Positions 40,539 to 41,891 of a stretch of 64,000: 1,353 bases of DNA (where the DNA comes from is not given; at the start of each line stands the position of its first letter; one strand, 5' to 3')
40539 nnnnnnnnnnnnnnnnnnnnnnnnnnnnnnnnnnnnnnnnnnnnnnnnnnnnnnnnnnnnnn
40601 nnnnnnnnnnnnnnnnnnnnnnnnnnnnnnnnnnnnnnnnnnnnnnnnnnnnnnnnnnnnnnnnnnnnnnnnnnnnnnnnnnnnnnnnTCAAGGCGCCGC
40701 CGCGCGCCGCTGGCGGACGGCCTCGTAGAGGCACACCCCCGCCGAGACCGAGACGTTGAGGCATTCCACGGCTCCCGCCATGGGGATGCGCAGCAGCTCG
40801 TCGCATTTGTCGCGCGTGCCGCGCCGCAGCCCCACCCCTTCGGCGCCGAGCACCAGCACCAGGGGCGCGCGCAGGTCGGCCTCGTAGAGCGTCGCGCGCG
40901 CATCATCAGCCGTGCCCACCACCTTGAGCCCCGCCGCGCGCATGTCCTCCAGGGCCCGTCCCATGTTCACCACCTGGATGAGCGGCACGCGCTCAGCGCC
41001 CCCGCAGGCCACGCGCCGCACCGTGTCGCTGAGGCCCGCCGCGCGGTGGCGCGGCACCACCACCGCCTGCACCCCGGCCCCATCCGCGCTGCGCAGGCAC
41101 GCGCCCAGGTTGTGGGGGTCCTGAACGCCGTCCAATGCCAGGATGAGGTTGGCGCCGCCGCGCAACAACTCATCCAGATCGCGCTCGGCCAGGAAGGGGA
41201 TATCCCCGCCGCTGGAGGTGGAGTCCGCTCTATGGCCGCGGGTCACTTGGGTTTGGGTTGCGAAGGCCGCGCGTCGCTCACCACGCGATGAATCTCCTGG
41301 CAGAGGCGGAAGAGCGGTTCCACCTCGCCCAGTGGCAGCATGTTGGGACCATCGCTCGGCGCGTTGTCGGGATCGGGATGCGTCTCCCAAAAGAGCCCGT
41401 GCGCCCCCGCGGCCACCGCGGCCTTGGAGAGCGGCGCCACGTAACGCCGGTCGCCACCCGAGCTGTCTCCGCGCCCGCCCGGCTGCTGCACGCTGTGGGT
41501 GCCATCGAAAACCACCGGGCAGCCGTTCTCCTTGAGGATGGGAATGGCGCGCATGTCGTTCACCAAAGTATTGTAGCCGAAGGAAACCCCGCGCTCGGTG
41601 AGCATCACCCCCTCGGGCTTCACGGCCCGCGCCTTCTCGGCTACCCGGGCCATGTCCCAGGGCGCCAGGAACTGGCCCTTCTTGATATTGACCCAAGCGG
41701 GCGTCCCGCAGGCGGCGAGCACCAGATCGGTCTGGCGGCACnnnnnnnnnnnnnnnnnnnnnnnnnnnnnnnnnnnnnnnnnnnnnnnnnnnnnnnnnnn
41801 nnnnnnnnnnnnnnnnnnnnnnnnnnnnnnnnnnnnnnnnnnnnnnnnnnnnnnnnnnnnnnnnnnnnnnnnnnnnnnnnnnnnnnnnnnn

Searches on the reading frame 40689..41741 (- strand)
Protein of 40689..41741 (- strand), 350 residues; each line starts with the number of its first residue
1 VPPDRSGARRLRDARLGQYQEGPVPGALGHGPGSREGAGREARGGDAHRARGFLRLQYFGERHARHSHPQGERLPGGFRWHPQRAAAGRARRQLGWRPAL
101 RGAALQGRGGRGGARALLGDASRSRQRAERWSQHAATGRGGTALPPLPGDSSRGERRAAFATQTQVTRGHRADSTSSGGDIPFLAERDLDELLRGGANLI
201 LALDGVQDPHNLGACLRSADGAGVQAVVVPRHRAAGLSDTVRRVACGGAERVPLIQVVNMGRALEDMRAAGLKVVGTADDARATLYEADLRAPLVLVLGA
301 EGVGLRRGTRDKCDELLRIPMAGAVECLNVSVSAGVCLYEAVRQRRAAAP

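Call 61: search_protein_families(library=pfam, proteins=[window:40689-41741:-], max_evalue=0.001)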
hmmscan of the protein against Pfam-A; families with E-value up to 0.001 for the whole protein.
window:40689-41741:- (350 aa): 1 family
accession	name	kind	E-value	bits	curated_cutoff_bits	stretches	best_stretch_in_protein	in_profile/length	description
PF00588.24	SpoU_methylase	-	1.3e-38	132.7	29.7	1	199-339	2-142/142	SpoU rRNA Methylase family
